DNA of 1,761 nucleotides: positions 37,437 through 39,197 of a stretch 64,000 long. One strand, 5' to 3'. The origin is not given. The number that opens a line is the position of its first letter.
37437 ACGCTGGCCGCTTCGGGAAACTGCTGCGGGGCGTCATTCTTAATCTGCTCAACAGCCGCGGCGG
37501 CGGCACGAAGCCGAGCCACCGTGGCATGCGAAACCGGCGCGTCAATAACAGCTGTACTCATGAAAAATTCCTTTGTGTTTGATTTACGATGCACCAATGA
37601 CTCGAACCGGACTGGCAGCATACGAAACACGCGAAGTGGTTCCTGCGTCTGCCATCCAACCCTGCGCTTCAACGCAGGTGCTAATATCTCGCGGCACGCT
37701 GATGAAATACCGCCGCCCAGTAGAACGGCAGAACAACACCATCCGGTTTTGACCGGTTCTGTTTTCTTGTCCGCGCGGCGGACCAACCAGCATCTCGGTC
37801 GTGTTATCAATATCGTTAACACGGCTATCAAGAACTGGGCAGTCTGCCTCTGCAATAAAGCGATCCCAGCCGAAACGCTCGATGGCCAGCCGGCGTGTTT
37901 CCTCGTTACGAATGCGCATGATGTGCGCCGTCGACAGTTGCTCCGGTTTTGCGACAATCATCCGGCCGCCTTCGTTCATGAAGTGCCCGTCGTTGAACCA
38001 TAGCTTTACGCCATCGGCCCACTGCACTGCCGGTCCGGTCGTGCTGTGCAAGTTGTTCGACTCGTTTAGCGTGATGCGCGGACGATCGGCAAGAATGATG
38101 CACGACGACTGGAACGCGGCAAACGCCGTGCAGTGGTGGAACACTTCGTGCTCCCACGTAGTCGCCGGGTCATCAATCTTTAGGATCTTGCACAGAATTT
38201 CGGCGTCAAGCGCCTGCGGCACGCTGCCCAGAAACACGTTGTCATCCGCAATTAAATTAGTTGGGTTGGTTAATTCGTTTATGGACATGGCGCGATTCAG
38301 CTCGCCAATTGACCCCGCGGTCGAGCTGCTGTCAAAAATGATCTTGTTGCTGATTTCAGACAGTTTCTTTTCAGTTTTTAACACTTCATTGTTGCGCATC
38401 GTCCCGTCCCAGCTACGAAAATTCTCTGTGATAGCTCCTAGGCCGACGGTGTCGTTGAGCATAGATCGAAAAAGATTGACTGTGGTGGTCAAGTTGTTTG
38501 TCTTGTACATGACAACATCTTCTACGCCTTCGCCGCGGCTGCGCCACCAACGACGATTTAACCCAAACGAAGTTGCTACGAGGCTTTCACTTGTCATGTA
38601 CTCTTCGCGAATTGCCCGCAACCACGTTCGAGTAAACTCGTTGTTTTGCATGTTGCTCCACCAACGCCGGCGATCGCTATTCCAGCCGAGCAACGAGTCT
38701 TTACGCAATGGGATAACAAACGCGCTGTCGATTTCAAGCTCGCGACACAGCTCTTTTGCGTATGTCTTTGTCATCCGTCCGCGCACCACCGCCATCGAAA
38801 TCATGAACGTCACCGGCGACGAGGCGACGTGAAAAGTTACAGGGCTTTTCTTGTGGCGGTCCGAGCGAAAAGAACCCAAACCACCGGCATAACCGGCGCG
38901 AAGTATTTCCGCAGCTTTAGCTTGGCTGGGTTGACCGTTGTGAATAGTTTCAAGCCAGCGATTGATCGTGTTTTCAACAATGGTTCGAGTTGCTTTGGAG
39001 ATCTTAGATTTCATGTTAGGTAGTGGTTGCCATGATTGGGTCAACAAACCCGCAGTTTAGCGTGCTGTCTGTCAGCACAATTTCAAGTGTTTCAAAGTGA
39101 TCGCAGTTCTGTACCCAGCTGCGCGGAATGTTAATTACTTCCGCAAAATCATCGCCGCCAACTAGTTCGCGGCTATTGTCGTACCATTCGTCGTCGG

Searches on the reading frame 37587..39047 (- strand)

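Call 17: search_protein_families(library=pfam, proteins=[window:37587-39047:-], max_evalue=0.001)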
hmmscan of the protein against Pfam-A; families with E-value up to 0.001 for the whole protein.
window:37587-39047:- (487 aa): 1 family
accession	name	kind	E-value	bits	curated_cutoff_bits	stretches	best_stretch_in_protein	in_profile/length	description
PF20530.3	DUF6745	-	2.6e-09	37.1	27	1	280-406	13-136/206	Domain of unknown function (DUF6745)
